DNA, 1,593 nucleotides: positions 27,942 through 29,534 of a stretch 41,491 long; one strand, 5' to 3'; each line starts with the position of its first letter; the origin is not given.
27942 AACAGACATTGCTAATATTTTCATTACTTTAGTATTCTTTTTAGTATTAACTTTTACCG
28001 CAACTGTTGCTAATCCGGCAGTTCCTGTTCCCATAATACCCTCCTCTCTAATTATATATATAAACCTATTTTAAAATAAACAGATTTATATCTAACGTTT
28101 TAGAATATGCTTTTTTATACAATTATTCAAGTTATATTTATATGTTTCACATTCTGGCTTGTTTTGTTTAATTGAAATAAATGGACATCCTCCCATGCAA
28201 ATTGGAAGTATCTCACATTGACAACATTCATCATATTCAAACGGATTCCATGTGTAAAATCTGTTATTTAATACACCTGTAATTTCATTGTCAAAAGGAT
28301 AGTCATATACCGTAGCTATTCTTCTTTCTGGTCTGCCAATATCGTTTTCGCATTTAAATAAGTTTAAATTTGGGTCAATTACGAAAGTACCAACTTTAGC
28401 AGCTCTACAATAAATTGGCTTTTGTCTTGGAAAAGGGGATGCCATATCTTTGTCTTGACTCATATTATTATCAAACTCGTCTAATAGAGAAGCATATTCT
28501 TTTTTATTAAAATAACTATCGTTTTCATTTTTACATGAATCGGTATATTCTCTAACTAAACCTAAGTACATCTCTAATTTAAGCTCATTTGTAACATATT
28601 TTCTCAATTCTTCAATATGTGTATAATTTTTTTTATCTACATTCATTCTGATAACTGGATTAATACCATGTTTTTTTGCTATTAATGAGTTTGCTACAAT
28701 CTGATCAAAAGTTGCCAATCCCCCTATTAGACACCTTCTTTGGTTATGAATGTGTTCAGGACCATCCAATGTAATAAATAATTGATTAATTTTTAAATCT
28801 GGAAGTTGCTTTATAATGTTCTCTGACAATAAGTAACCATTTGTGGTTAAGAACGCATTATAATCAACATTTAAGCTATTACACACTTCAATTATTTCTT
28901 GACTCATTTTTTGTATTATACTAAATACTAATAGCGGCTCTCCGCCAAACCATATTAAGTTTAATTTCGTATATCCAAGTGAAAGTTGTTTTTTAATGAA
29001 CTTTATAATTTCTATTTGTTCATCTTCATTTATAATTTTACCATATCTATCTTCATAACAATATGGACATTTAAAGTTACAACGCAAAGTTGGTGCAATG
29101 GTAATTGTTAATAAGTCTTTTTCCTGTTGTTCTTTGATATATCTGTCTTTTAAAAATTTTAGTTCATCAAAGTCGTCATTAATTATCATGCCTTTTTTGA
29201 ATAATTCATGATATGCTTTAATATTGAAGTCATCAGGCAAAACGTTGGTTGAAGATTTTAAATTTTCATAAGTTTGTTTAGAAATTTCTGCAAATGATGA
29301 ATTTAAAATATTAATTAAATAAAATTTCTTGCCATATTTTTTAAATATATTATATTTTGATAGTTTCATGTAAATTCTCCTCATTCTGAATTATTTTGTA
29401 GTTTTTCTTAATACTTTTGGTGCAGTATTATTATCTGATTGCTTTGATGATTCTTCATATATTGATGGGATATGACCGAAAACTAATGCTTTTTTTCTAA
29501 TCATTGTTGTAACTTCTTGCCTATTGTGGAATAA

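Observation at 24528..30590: Seven-gene radical-SAM RiPP-like operon that does not fit a class I can name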

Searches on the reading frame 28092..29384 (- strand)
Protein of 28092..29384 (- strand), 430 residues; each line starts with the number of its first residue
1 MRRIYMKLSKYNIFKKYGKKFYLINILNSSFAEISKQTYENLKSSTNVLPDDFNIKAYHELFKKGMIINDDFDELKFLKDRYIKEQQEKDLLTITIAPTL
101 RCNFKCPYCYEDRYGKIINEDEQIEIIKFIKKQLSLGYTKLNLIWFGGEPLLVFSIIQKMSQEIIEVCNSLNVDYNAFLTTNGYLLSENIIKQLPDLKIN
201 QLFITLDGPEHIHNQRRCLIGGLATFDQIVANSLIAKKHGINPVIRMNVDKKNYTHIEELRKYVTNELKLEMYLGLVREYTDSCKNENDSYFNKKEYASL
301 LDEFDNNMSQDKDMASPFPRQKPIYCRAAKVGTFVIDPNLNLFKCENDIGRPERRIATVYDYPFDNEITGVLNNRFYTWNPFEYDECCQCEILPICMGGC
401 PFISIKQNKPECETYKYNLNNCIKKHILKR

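Call 3: search_protein_families(library=pfam, proteins=[window:28092-29384:-], max_evalue=0.01)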
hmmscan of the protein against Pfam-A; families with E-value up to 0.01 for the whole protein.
window:28092-29384:- (430 aa): 2 families
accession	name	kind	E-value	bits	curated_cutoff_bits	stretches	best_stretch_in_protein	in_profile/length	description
PF04055.27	Radical_SAM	-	1.1e-15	58.7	29.5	1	98-263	3-165/166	Radical SAM superfamily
PF13353.11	Fer4_12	-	0.00013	22.7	22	1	102-208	15-115/137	4Fe-4S single cluster domain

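Call 4: search_protein_families(library=ncbifam, proteins=[window:28092-29384:-], max_evalue=0.01)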
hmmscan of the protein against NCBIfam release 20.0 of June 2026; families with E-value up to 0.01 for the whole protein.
window:28092-29384:- (430 aa): 57 families (the best 25 are shown)
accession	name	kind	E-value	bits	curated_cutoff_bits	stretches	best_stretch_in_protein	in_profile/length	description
TIGR04334.1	rSAM_Clo7bot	equivalog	8.9e-95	317.9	600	1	7-425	1-431/440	radical SAM/SPASM domain Clo7bot peptide maturase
NF038107.1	rSAM_NF038107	equivalog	5.8e-67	226.4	600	1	6-428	1-428/444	Cys-every-fifth radical SAM/SPASM peptide maturase CefB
TIGR04463.1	rSAM_vs_C_rich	equivalog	9.1e-67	225.7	525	1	11-423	1-424/438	TIGR04463 family radical SAM/SPASM RiPP maturase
NF052473.1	rSAM_FlmE_OhkG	exception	6.7e-46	157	500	1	6-428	1-456/481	FlmE/OhkG family radical SAM/SPASM peptide maturase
TIGR04280.1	geopep_mat_rSAM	hypoth_equivalog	1.5e-37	129.6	400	1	6-409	1-401/428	geopeptide radical SAM maturase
NF047865.1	rSAM_PapB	equivalog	2.1e-24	86.4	340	1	94-404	5-320/330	PapB family radical SAM/SPASM ranthipeptide maturase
TIGR04068.1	rSAM_ocin_clost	equivalog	1e-23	84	500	1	17-298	7-300/462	Cys-rich peptide radical SAM maturase CcpM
NF041298.1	rSAM_mat_DynA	equivalog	1.5e-23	83.4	450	1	95-407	4-328/356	dynobactin maturation radical SAM/SPASM protein DynA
TIGR04064.1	rSAM_nif11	equivalog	2e-21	76.3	518.7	1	9-231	2-219/459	nif11-like peptide radical SAM maturase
TIGR03906.1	quino_hemo_SAM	equivalog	4e-19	68.6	453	1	76-237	79-244/467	quinohemoprotein amine dehydrogenase maturation protein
NF041707.1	rSAM_YhhB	equivalog_domain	1.8e-18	66.6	445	1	99-243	9-159/369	cyclophane-forming radical SAM/SPASM peptide maturase YhhB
TIGR04083.1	rSAM_pep_methan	hypoth_equivalog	1.8e-18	66.6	300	1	94-416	2-333/376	TIGR04083 family peptide-modifying radical SAM enzyme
TIGR03942.1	sulfatase_rSAM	equivalog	2.1e-18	66.5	349.45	1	100-414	9-338/363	anaerobic sulfatase maturase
TIGR03978.1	rSAM_paired_1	equivalog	2.9e-18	65.9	370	1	56-300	44-293/466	His-Xaa-Ser system radical SAM maturase HxsB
TIGR03974.1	rSAM_six_Cys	equivalog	1.1e-17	64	425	1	34-418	42-434/451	thioether cross-link-forming SCIFF peptide maturase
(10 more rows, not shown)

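Call 10: find_encoding_contigs(protein=window:28092-29369:-, flank=10000, max_places=6)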
Protein window:28092-29369:- (425 aa): 1 contig read that carries it; 1 place shown.
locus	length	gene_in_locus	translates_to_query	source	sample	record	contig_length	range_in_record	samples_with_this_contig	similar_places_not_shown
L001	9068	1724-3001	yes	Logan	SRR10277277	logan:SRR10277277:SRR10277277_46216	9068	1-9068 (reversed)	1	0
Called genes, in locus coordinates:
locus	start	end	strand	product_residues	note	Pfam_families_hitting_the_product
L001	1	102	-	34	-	?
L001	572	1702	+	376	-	PF01728:FtsJ, PF13489:Methyltransf_23 (faint), PF13649:Methyltransf_25 (faint)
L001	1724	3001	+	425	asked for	PF04055:Radical_SAM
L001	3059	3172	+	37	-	-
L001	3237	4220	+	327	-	PF08241:Methyltransf_11 (weak), PF13649:Methyltransf_25 (weak), PF13847:Methyltransf_31 (faint)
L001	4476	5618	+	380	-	PF04055:Radical_SAM, PF13353:Fer4_12 (weak), PF13186:SPASM (weak)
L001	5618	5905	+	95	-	-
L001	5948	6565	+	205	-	PF00583:Acetyltransf_1, PF13673:Acetyltransf_10, PF13508:Acetyltransf_7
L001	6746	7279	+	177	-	-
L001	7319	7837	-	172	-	-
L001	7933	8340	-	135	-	-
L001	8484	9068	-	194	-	?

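Call 12: find_homologous_proteins(query=window:28092-29369:-, max_evalue=1e-10)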
Query window:28092-29369:- (425 aa): 4111 proteins with E <= 1e-10 among 7293 candidates; the best 120 are listed.
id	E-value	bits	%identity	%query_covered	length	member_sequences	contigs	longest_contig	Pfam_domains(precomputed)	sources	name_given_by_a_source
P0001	1.1e-261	886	90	100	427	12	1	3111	PF04055.28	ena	-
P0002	3.8e-195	667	69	100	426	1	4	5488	PF04055.28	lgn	-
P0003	1.4e-186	639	66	100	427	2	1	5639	PF04055.28,PF13353.12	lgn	-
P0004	2.1e-185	635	67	100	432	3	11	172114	PF04055.28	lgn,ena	-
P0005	8.3e-182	623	64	100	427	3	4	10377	PF04055.28,PF13353.12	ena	-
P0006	9.5e-170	583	61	100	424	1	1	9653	PF04055.28,PF13353.12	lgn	-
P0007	4.9e-161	554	59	100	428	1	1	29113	PF04055.28,PF13353.12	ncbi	-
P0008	1.8e-159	549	59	100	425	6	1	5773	PF04055.28,PF13353.12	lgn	-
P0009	2.1e-159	549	59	100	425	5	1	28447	PF04055.28,PF13353.12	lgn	-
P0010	1.8e-158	546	57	100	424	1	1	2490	PF04055.28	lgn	-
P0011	1.9e-157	543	57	100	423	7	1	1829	PF04055.28,PF13353.12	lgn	-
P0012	5.3e-157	541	58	100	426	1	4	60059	PF04055.28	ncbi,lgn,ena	-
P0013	1.9e-153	529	59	99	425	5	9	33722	PF04055.28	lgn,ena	-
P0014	1.2e-148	514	56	100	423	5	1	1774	PF04055.28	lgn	-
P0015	9.3e-141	488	53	100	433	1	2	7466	PF04055.28,PF13353.12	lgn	-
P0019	2.5e-112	394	43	100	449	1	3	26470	PF04055.28,PF13353.12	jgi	jgi:uncharacterized protein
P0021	1.1e-92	329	41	100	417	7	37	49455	PF04055.28,PF13353.12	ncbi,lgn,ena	-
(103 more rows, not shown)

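Call 14: find_encoding_contigs(protein=P0004, flank=8000, max_places=2)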
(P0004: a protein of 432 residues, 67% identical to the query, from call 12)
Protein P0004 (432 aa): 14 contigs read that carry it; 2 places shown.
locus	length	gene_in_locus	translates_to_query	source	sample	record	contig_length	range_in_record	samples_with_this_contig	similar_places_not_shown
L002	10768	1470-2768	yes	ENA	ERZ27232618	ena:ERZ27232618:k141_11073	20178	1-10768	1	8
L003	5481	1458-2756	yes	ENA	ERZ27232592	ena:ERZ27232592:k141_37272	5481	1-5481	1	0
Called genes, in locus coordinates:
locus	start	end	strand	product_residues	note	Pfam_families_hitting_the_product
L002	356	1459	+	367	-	PF01728:FtsJ, PF13489:Methyltransf_23 (weak)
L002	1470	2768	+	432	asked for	PF04055:Radical_SAM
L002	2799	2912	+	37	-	-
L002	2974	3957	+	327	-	PF08241:Methyltransf_11, PF13649:Methyltransf_25 (weak), PF13847:Methyltransf_31 (weak)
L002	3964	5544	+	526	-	PF04909:Amidohydro_2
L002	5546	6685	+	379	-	PF13353:Fer4_12, PF04055:Radical_SAM, PF13186:SPASM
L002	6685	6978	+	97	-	-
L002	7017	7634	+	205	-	PF01233:NMT (weak), PF00583:Acetyltransf_1, PF13673:Acetyltransf_10, PF13508:Acetyltransf_7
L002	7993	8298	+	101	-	-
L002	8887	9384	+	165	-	-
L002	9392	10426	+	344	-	PF02016:Peptidase_S66, PF17676:Peptidase_S66C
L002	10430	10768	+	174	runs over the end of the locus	PF00583:Acetyltransf_1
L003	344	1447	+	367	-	PF01728:FtsJ, PF13489:Methyltransf_23 (weak)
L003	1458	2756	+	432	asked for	PF04055:Radical_SAM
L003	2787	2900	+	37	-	-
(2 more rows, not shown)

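Call 15: find_encoding_contigs(protein=P0007, flank=8000, max_places=2)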
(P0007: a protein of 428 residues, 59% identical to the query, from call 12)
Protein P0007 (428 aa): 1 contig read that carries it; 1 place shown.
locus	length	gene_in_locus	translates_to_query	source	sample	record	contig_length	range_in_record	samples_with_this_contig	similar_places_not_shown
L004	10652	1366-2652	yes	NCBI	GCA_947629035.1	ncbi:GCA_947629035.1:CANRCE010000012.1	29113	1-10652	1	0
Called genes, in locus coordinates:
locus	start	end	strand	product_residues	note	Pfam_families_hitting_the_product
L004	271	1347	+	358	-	PF01728:FtsJ, PF13489:Methyltransf_23 (weak), PF08241:Methyltransf_11 (faint), PF13649:Methyltransf_25 (faint)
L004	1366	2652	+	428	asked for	PF04055:Radical_SAM, PF13353:Fer4_12 (faint)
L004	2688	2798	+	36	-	-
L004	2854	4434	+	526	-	PF04909:Amidohydro_2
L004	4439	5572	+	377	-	PF13353:Fer4_12 (weak), PF04055:Radical_SAM, PF13186:SPASM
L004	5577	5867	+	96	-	-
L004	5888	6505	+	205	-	PF13420:Acetyltransf_4, PF00583:Acetyltransf_1, PF13673:Acetyltransf_10, PF13508:Acetyltransf_7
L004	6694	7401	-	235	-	-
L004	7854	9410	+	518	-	-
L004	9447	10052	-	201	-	PF00163:Ribosomal_S4, PF01479:S4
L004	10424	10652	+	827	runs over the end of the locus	PF12733:Cadherin-like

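Call 16: find_encoding_contigs(protein=P0012, flank=8000, max_places=2)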
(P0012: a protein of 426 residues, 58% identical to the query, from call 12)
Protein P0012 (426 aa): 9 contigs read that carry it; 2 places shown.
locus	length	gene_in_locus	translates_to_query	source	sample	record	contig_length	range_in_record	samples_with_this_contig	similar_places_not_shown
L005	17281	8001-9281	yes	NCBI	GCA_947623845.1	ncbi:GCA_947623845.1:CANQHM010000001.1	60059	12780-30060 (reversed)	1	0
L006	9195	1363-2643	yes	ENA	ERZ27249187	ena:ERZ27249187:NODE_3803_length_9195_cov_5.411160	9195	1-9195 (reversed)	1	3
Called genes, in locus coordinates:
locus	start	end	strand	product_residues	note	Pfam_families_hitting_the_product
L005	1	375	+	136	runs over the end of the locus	PF04138:GtrA_DPMS_TM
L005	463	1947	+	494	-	PF12389:Peptidase_M73 (weak)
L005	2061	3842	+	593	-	PF02861:Clp_N, PF05621:TniB (weak), PF13191:AAA_16 (weak), PF23569:NBD_SMAX1, PF00004:AAA, PF17871:AAA_lid_9, PF07724:AAA_2 (weak)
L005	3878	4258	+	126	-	-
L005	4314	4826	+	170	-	-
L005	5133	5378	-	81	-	-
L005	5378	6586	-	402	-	PF13936:HTH_38 (weak)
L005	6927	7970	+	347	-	PF01728:FtsJ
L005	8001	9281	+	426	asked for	PF04055:Radical_SAM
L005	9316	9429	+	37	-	-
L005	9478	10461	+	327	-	PF08241:Methyltransf_11, PF13649:Methyltransf_25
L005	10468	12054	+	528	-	PF04909:Amidohydro_2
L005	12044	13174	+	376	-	PF13353:Fer4_12 (weak), PF04055:Radical_SAM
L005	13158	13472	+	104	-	-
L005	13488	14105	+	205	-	PF00583:Acetyltransf_1, PF13673:Acetyltransf_10, PF13508:Acetyltransf_7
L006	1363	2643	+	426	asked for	PF04055:Radical_SAM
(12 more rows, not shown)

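Call 18: find_encoding_contigs(protein=P0021, flank=8000, max_places=2)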
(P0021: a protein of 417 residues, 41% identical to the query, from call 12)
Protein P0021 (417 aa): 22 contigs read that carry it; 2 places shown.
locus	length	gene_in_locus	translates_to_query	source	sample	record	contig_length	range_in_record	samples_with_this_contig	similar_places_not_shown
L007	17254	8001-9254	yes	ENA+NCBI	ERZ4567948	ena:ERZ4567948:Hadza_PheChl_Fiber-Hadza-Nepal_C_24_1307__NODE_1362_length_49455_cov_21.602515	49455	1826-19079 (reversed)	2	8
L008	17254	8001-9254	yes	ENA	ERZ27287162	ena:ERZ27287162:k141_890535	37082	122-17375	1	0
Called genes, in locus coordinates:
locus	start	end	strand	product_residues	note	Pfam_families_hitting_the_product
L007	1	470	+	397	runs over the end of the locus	PF03825:Nuc_H_symport (weak), PF12832:MFS_1_like, PF07690:MFS_1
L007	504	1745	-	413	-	PF12844:HTH_19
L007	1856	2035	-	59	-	-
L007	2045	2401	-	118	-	PF01381:HTH_3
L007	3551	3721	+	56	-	-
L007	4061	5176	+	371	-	PF13353:Fer4_12, PF04055:Radical_SAM, PF13186:SPASM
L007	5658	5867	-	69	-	-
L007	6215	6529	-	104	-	-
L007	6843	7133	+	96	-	-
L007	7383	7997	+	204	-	PF00583:Acetyltransf_1, PF13673:Acetyltransf_10, PF13508:Acetyltransf_7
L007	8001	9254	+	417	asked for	PF04055:Radical_SAM, PF13353:Fer4_12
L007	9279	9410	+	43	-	-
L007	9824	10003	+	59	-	PF01797:Y1_Tnp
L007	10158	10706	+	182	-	-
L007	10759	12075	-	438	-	PF02127:Peptidase_M18, PF05343:Peptidase_M42 (faint)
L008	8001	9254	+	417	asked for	PF04055:Radical_SAM, PF13353:Fer4_12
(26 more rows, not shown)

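Call 19: find_encoding_contigs(protein=P0019, flank=8000, max_places=2)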
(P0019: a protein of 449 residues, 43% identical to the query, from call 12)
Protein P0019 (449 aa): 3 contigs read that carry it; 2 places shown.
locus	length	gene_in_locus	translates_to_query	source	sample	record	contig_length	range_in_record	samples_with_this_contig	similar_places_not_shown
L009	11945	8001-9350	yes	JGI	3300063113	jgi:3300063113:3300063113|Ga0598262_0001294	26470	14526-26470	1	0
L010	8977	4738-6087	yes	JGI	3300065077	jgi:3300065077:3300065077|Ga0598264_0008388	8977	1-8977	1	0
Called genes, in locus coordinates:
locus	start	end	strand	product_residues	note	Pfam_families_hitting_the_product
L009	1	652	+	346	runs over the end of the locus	PF01658:Inos-1-P_synth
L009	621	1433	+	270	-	-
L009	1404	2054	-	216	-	-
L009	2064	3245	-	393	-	PF00579:tRNA-synt_1b, PF22421:SYY_C-terminal, PF01479:S4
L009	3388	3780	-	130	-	-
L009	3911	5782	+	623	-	-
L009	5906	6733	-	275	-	PF01520:Amidase_3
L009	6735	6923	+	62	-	-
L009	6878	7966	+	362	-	PF01728:FtsJ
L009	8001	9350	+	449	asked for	PF04055:Radical_SAM, PF13353:Fer4_12 (weak)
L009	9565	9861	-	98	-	-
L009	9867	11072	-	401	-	PF04055:Radical_SAM, PF13186:SPASM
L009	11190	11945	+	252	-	?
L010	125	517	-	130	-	-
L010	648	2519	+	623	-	-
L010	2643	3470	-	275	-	PF01520:Amidase_3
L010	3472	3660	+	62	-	-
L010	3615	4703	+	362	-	PF01728:FtsJ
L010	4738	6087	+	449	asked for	PF04055:Radical_SAM, PF13353:Fer4_12 (weak)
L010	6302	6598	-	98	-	-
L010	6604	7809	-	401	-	PF04055:Radical_SAM, PF13186:SPASM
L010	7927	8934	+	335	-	PF01636:APH, PF02958:EcKL (weak)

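Call 20: find_encoding_contigs(protein=P0013, flank=8000, max_places=2)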
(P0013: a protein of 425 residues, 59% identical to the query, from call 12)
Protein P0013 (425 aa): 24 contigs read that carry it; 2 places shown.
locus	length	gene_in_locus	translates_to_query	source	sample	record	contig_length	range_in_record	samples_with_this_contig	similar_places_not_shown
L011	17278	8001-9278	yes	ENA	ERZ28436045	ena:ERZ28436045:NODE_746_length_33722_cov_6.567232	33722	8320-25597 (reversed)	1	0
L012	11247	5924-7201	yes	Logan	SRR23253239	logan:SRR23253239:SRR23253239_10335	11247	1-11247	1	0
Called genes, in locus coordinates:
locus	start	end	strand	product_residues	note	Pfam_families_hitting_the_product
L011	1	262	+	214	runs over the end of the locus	PF00440:TetR_N (weak)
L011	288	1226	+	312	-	PF00005:ABC_tran, PF13304:AAA_21 (faint), PF13732:DrrA1-3_C (weak)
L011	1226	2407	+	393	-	PF12698:ABC2_membrane_3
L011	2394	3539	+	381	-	PF12698:ABC2_membrane_3, PF01061:ABC2_membrane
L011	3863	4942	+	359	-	PF09479:Flg_new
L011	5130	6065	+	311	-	PF11335:DUF3137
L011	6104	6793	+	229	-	PF01048:PNP_UDP_1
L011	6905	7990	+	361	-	PF01728:FtsJ, PF13489:Methyltransf_23 (weak), PF08241:Methyltransf_11 (weak), PF13649:Methyltransf_25 (weak)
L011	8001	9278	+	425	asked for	PF04055:Radical_SAM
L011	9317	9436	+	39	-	-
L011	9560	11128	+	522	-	PF04909:Amidohydro_2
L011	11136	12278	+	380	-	PF13353:Fer4_12, PF04055:Radical_SAM, PF13186:SPASM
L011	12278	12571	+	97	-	-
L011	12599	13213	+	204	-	PF01233:NMT (weak), PF00583:Acetyltransf_1, PF13673:Acetyltransf_10, PF13508:Acetyltransf_7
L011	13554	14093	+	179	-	-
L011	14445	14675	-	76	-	-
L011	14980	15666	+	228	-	PF00702:Hydrolase (weak), PF02358:Trehalose_PPase, PF05116:S6PP, PF08282:Hydrolase_3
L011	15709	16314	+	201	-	PF09335:VTT_dom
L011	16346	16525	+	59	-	-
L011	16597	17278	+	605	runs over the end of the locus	PF00009:GTP_EFTU, PF01926:MMR_HSR1 (faint), PF03144:GTP_EFTU_D2, PF22042:EF-G_D2, PF00679:EFG_C, PF21018:BipA_C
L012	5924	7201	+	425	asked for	PF04055:Radical_SAM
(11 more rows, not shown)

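Call 25: find_related_loci(query=A1, collection=genome_contigs, flank=9000)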
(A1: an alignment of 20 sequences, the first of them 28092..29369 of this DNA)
Query A1 (425 aa) in genome_contigs; peptide patterns used: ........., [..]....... (x = any residue, [..] = any of these).
600 stretches matched a pattern (row limit reached: there are more); 499 encode a relative of the query (tblastn E <= 1e-3); the best 80 are kept; 80 distinct loci.
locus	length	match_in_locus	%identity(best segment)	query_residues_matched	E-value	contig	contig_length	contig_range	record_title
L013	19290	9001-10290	37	1-418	3e-74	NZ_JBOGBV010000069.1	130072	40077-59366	MAG: Paraclostridium sp. isolate WFFMC_MAG_413 k139_535015_flag=0_multi=83.3836_len=130072, whole genome shotgun sequenc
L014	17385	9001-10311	36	1-425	1e-73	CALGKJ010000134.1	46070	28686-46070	MAG: uncultured Clostridia bacterium isolate N1_Bin_Bin_25_1 genome assembly, contig: c_000003499393, whole genome shotg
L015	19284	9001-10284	33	4-414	1e-69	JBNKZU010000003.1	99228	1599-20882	MAG: Thiohalomonadaceae bacterium isolate D1.bin.2.orig k141_861241, whole genome shotgun sequence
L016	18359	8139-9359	34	1-413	5e-69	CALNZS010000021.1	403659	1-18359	MAG: uncultured Gammaproteobacteria bacterium isolate LOGT_bin.0215 genome assembly, contig: contig_14111, whole genome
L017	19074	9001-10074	34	56-415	2e-67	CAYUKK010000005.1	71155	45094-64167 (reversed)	MAG TPA_asm: uncultured Eubacteriales bacterium isolate SRP231805_co4_152 genome assembly, contig: k141_193757, whole ge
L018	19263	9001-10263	35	1-424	3e-67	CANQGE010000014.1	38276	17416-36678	MAG: uncultured Clostridia bacterium isolate Lapin-005__bin45 genome assembly, contig: Lapin-005__NODE_1373_length_38276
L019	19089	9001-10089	35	61-418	1e-66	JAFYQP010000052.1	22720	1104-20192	MAG: Clostridia bacterium isolate RGIG7332 Water_buffalos_Cecum-4__c526822, whole genome shotgun sequence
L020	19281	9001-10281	33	1-420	3e-65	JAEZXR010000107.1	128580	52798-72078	MAG: Bacillota bacterium isolate OH_PFB_209 k127_891533, whole genome shotgun sequence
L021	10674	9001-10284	31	4-416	9e-65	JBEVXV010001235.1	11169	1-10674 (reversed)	MAG: Sedimenticola sp. isolate 2 TCF1 c_000000000334, whole genome shotgun sequence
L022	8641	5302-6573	33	1-414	8e-65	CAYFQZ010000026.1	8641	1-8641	MAG TPA_asm: uncultured Ignavibacteria bacterium isolate ERP108616_co1_151 genome assembly, contig: k119_102413, whole g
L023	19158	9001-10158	34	40-421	2e-64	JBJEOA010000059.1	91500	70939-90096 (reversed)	MAG: Lachnospiraceae bacterium isolate LOHA14_bin.036 NODE_70_length_91500_cov_11.672404, whole genome shotgun sequence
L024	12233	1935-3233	30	4-423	9e-63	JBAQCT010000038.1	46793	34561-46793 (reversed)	MAG: Gallionella sp. isolate MFD12004_ilm_asm_bin33 k127_99275, whole genome shotgun sequence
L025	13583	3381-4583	34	16-418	2e-62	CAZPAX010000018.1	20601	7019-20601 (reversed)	MAG TPA_asm: uncultured Eubacteriales bacterium isolate binchicken_co124_359 genome assembly, contig: NODE_1205_length_2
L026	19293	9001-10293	30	1-419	8e-62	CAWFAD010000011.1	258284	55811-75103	MAG: uncultured bacterium isolate MFD04716.bin.1.315 genome assembly, contig: contig_50524, whole genome shotgun sequenc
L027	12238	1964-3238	32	15-421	4e-62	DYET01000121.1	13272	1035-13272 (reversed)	MAG TPA_asm: Desulfovirgula sp. isolate Tomsk_2_57_21 Tomsk_k141_48618, whole genome shotgun sequence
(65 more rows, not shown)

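Call 36: search_solved_structures(query=window:28092-29369:-, max_evalue=0.001)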
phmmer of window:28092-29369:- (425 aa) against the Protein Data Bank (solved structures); distinct sequences matched with E-value up to 0.001: 7.
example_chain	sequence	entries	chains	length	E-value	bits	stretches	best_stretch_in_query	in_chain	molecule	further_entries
5wgg_A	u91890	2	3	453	4.3e-11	45.5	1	76-227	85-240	Radical SAM domain protein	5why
4k37_A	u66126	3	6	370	3.7e-10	42.4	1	89-397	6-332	Anaerobic sulfatase-maturating enzyme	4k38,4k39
4k36_A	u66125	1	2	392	4.7e-10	42.1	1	89-397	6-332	Anaerobic sulfatase-maturating enzyme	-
9gm3_A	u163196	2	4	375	6.4e-05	25.2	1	91-224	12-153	ChlB radical SAM domain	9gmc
6efn_A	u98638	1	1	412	0.00033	22.9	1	88-255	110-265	Sporulation killing factor maturation protein SkfB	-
2fb2_A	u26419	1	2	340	0.00042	22.5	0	78-206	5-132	Molybdenum cofactor biosynthesis protein A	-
1tv7_A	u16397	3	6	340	0.00044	22.4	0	78-206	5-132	Molybdenum cofactor biosynthesis protein A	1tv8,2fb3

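Call 42: search_protein_families(library=pfam, proteins=[L002:3964-5544:+, L010:7927-8934:+], max_evalue=0.01)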
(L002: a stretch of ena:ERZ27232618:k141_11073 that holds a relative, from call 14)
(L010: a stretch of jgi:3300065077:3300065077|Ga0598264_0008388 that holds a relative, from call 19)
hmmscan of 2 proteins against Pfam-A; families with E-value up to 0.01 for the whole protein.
L002:3964-5544:+ (526 aa): 1 family
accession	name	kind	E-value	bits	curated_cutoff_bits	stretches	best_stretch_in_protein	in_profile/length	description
PF04909.20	Amidohydro_2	-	6.6e-22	79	26.4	2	368-522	99-288/289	Amidohydrolase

L010:7927-8934:+ (335 aa): 5 families
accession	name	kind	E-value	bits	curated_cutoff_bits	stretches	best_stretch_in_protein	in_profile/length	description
PF01636.29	APH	-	8.6e-14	52.3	23.2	1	34-248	8-215/239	Phosphotransferase enzyme family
PF02958.26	EcKL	-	1.3e-05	25.2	22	1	148-244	168-262/294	Ecdysteroid kinase-like family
PF19974.5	TCAD9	-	0.00041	20.1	40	1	199-239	296-334/429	Ternary complex associated domain 9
PF01633.27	Choline_kinase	-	0.0069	16.2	29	0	177-232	139-193/300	Choline/ethanolamine kinase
PF00069.31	Pkinase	-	0.0077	16.1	31.7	0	152-235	70-150/263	Protein kinase domain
